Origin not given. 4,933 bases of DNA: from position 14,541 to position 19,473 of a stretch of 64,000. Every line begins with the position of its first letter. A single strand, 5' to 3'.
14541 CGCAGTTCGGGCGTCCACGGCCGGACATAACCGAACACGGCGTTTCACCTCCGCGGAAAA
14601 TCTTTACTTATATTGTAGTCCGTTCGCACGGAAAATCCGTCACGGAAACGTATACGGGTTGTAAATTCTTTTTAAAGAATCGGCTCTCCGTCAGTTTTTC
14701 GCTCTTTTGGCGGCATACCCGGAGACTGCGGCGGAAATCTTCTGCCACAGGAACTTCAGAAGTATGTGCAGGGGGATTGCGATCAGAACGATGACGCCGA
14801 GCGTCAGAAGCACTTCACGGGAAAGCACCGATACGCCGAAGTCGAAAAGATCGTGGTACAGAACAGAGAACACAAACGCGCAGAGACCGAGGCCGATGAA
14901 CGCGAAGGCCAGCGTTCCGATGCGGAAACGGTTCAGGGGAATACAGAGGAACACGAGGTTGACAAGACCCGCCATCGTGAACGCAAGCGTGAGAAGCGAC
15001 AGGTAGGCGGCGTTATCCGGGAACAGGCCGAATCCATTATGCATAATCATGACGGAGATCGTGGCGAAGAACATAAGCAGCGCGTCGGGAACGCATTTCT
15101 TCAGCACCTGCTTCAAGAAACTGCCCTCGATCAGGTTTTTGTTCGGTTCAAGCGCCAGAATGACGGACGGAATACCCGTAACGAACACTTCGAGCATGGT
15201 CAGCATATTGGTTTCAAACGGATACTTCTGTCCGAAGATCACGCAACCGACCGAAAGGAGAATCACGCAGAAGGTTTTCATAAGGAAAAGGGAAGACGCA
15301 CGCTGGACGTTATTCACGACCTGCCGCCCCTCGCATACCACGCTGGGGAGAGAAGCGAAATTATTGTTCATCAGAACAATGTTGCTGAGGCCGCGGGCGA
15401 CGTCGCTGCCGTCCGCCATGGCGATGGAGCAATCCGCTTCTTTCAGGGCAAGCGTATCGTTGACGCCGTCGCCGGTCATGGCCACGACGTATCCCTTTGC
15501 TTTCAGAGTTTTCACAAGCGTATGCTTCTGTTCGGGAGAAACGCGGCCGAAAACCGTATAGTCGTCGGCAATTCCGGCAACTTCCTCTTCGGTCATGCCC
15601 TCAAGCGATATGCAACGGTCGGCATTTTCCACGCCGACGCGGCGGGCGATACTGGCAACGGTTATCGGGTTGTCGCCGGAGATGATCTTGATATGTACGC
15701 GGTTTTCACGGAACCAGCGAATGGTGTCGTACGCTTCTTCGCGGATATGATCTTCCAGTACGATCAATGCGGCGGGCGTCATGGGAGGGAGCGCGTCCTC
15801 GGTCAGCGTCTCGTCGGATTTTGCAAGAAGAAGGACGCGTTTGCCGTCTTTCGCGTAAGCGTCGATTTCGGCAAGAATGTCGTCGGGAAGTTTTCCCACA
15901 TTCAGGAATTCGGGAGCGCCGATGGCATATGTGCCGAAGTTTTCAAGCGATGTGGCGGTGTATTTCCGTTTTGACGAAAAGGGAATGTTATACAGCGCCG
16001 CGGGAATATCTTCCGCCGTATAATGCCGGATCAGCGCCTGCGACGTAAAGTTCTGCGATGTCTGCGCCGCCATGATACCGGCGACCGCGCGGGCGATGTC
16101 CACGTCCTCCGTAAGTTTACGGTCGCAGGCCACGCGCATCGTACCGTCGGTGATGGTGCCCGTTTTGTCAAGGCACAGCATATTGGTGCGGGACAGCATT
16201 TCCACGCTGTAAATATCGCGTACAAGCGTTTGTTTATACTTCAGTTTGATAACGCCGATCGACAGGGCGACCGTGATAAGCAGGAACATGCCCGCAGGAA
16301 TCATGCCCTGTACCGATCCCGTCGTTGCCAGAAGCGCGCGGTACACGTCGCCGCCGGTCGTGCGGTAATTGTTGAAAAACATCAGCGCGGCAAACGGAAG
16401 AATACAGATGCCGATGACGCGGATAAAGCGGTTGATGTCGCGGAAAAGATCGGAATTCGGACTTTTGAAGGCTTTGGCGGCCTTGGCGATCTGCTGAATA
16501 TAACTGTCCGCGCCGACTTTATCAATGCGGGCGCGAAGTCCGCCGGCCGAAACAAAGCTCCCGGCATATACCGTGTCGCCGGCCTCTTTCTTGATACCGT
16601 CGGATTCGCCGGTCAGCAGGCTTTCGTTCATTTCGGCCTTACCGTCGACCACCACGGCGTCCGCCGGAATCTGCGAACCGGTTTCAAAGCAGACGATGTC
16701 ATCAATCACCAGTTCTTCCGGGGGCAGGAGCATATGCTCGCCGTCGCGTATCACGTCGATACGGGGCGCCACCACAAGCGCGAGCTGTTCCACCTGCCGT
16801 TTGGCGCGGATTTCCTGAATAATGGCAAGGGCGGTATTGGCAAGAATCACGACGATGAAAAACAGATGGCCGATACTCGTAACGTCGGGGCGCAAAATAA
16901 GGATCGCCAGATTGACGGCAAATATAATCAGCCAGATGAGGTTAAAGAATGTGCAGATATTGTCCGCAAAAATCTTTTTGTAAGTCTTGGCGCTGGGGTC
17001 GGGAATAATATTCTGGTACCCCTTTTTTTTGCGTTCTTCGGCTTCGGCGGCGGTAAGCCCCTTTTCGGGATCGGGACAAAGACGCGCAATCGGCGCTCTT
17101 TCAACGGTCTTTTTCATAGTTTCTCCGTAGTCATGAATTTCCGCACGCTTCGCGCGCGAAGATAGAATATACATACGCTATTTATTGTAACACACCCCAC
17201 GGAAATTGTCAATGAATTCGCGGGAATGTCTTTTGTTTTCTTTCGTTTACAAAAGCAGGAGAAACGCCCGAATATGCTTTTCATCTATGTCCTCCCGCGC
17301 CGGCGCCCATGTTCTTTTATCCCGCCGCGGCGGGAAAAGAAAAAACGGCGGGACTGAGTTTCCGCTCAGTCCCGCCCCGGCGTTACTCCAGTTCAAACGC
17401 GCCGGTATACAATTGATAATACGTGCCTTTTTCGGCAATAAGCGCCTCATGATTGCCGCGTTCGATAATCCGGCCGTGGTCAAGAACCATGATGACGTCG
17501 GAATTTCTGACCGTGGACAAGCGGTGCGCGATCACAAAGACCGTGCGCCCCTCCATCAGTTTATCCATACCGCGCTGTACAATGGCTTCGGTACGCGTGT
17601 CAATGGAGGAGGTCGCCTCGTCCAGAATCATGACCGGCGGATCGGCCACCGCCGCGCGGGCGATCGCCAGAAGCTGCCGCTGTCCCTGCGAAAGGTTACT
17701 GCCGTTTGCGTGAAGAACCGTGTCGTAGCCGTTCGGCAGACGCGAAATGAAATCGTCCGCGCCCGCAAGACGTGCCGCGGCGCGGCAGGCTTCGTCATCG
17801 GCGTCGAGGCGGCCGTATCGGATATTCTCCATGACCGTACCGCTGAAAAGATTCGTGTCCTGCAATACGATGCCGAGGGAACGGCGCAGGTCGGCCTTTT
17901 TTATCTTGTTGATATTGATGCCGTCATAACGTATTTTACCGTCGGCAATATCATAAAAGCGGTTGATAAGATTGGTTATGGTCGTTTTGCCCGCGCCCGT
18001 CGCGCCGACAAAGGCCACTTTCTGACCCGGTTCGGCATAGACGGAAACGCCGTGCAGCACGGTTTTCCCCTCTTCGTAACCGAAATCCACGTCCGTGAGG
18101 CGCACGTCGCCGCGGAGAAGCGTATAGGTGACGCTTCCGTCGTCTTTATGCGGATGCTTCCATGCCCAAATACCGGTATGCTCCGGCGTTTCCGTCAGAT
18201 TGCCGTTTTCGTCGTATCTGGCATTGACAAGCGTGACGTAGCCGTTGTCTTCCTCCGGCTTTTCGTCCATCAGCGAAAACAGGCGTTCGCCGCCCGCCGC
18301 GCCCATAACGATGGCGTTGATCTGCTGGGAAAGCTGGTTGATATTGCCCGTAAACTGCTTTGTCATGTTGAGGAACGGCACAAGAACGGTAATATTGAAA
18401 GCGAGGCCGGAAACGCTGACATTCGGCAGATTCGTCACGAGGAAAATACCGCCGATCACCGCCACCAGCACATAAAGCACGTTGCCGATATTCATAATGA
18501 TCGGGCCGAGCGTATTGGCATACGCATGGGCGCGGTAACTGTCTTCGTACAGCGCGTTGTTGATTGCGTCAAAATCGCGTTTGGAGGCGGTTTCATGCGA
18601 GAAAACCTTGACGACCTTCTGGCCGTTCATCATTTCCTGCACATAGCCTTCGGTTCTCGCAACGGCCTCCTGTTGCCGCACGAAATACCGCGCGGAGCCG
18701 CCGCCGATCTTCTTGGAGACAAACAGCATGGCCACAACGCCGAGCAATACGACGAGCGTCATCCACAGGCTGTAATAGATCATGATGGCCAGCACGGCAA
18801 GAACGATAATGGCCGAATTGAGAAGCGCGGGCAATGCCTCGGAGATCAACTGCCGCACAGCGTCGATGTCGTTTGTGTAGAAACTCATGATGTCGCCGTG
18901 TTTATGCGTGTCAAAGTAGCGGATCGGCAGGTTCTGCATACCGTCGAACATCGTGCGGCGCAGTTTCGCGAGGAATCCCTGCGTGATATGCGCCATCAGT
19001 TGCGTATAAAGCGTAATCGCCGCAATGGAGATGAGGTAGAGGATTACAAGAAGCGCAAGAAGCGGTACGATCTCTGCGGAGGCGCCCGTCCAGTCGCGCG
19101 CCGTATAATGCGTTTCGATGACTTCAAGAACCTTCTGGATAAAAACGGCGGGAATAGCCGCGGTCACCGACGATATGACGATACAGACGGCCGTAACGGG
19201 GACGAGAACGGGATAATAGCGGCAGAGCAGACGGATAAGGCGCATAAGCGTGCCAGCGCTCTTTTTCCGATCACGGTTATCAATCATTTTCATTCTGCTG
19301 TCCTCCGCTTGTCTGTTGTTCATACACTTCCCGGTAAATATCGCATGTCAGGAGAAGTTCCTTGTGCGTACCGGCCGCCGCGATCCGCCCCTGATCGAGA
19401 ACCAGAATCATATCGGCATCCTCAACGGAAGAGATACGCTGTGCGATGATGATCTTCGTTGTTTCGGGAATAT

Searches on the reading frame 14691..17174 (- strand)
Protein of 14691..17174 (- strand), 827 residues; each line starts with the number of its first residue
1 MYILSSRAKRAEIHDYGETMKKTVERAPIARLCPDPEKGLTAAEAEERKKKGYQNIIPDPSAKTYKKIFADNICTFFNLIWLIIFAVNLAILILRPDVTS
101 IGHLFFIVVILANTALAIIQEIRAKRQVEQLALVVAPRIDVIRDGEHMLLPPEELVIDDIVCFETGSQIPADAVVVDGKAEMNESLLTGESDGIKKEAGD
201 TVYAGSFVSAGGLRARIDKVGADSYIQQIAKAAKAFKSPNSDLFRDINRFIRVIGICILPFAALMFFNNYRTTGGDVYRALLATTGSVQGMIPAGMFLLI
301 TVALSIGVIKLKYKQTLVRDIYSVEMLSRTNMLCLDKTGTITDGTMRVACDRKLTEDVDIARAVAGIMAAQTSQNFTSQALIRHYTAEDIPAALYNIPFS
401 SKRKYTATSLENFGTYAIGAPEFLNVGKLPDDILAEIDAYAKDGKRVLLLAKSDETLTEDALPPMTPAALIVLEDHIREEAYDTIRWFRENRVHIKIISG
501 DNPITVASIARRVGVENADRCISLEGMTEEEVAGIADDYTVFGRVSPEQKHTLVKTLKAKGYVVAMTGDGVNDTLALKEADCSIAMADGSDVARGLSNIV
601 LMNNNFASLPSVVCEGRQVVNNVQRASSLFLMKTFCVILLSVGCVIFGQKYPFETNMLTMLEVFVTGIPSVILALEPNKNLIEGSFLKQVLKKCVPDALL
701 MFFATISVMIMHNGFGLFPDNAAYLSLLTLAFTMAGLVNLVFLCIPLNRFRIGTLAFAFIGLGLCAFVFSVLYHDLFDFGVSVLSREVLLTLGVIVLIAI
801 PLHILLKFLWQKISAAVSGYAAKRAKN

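Call 85: search_protein_families(library=pfam, proteins=[window:14691-17174:-], max_evalue=0.0001)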
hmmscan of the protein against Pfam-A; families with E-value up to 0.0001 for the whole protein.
window:14691-17174:- (827 aa): 3 families
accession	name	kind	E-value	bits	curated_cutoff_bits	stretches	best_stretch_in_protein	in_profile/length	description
PF00122.25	E1-E2_ATPase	-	1.4e-40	139.2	28.1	1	136-312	4-179/181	E1-E2 ATPase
PF00702.32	Hydrolase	-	1.6e-20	74.8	26.4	1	333-581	4-191/191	haloacid dehalogenase-like hydrolase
PF00690.31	Cation_ATPase_N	-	2.7e-05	24.2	20.4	1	32-84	13-65/69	Cation transporter/ATPase, N-terminus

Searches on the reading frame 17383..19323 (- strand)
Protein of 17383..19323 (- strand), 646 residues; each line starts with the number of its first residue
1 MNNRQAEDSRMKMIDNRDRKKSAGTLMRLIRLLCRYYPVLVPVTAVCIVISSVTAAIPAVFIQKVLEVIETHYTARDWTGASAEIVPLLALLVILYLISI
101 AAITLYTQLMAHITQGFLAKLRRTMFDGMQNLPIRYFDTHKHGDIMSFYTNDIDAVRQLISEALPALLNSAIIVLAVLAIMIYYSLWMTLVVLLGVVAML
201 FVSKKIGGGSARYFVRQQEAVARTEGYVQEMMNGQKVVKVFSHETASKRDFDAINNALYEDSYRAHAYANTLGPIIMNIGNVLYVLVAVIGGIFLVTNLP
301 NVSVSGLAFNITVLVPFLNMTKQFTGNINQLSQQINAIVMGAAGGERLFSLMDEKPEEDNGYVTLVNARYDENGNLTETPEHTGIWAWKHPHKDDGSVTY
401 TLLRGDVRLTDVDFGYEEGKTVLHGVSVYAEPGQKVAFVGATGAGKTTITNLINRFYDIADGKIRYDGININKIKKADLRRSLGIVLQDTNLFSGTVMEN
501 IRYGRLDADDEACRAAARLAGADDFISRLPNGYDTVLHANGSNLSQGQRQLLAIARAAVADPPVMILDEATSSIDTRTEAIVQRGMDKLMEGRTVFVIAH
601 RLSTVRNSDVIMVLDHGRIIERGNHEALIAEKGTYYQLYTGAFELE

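Call 85: search_protein_families(library=pfam, proteins=[window:17383-19323:-], max_evalue=0.0001)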
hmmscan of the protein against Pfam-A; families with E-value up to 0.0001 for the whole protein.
window:17383-19323:- (646 aa): 3 families
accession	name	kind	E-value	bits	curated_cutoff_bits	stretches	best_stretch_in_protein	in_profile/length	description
PF00664.28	ABC_membrane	-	2.7e-42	145.8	28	1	45-311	5-268/274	ABC transporter transmembrane region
PF00005.33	ABC_tran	-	1.2e-29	104.1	25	1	423-572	1-137/137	ABC transporter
PF02463.25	SMC_N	-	1.9e-05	24.7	40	1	424-612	135-209/220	RecF/RecN/SMC N terminal domain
